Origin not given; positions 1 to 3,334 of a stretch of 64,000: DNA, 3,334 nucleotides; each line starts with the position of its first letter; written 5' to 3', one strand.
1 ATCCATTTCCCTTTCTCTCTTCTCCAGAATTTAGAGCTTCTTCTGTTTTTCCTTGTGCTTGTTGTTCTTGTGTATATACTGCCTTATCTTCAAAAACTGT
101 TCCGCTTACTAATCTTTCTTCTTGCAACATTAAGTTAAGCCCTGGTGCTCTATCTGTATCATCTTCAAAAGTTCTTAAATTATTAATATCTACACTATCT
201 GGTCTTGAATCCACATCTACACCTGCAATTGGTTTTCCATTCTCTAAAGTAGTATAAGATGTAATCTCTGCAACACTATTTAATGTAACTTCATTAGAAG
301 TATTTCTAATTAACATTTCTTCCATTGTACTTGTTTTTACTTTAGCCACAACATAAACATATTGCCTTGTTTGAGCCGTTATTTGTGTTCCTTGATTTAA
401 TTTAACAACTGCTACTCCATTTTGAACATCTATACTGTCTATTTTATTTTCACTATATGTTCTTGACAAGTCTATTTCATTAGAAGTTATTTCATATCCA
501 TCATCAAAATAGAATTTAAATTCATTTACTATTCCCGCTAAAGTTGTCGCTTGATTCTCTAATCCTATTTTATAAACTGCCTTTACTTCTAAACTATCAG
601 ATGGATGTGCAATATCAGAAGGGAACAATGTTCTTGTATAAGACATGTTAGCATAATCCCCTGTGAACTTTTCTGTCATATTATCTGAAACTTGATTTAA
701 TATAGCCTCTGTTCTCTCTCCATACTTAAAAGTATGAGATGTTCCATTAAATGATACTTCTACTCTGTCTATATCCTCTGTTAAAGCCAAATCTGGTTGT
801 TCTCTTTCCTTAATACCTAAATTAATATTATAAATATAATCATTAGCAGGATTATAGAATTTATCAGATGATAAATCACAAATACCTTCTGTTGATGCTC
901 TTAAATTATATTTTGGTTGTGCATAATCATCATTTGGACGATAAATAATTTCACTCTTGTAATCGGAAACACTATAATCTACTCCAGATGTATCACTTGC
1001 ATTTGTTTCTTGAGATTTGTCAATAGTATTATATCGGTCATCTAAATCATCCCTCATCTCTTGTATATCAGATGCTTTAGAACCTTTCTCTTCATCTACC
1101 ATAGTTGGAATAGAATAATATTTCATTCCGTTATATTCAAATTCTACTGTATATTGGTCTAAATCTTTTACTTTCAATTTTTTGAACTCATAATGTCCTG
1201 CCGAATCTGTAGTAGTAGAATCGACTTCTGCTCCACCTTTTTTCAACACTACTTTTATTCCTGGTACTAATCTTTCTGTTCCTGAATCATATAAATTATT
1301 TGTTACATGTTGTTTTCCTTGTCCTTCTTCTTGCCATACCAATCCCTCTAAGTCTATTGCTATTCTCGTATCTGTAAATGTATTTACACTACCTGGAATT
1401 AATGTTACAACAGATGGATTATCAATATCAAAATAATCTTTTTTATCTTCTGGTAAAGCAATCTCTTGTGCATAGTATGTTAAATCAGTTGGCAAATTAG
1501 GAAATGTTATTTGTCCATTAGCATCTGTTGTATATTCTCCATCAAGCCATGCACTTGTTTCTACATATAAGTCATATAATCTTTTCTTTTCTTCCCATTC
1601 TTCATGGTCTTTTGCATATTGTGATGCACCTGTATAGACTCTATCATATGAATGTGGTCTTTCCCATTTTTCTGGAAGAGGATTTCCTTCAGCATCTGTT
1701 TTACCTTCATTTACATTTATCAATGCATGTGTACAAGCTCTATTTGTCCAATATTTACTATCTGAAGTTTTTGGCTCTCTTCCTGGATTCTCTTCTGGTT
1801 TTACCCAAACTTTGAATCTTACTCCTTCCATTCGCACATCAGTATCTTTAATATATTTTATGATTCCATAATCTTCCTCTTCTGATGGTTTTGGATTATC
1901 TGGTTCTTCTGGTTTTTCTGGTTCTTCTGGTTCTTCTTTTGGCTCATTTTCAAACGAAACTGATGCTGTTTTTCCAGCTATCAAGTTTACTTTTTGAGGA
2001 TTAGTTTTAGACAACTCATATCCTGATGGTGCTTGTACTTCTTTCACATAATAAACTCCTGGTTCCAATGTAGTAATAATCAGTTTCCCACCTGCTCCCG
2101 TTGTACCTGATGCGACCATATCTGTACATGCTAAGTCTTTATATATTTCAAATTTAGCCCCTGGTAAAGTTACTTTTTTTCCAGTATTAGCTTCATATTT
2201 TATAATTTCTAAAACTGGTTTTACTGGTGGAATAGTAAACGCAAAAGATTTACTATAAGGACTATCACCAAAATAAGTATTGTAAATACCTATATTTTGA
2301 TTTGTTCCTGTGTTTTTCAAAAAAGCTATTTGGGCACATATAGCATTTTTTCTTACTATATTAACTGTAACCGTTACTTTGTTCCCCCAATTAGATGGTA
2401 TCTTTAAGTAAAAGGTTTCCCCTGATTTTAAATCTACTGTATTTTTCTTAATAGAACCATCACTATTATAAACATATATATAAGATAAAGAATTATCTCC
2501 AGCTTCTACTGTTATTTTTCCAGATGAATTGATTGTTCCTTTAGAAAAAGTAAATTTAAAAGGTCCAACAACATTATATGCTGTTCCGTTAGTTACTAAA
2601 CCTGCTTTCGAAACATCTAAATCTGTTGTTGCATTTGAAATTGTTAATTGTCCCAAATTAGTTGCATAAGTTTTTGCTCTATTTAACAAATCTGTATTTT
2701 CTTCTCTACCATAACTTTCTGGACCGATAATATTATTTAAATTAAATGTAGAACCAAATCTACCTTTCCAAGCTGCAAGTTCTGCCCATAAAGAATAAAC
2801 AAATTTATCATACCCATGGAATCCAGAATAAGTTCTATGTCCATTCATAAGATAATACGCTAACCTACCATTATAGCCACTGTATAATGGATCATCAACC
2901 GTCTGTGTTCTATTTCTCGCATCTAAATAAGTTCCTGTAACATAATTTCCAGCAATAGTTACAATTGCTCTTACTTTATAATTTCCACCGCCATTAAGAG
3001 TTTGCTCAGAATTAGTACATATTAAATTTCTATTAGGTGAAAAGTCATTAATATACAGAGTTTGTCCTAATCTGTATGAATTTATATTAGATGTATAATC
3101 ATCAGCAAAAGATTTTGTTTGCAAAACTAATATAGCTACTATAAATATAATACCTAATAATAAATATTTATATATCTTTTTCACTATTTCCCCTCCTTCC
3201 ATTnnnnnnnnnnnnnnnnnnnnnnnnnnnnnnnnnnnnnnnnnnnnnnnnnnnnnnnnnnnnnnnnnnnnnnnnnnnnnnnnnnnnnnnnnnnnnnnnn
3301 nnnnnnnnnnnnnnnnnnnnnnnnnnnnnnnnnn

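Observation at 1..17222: Tandem duplication of a two-gene module encoding four giant surface proteins (A1-B1 / A2-B2)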

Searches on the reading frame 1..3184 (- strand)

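Call 7: search_protein_families(library=pfam, proteins=[window:1-3184:-], max_evalue=0.01)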
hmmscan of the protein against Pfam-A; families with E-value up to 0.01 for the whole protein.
window:1-3184:- (1061 aa): 6 families
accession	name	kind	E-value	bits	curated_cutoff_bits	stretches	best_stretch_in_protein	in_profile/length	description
PF17802.7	SpaA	-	1.5e-23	83.2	23.1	2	325-414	3-90/91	Prealbumin-like fold domain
PF13620.12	CarboxypepD_reg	-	4.4e-11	43.4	32.3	1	633-693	8-65/82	Carboxypeptidase regulatory-like domain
PF17210.9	SdrD_B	-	1.7e-10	41.5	29.7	1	636-712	20-95/112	SdrD B-like domain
PF13715.12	CarbopepD_reg_2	-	0.00013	22.3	32.2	1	632-699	6-67/88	CarboxypepD_reg-like domain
PF20598.4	DUF6795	-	0.0079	16.9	27.4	0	647-671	23-47/103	Domain of unknown function (DUF6795)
PF11974.14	bMG3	-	0.0086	16.5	34.9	0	640-672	28-61/103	Bacterial alpha-2-macroglobulin MG3 domain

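Call 8: search_protein_families(library=ncbifam, proteins=[window:1-3184:-], max_evalue=0.01)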
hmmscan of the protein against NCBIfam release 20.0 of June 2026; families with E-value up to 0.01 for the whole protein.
window:1-3184:- (1061 aa): 2 families
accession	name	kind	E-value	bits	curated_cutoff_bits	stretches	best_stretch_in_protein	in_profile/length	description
NF033902.0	iso_D2_wall_anc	subfamily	2.5e-07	29.8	95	1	224-421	272-502/540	SpaH/EbpB family LPXTG-anchored major pilin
NF003757.0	PRK05350.1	equivalog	0.007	16.5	65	0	885-950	7-73/83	acyl carrier protein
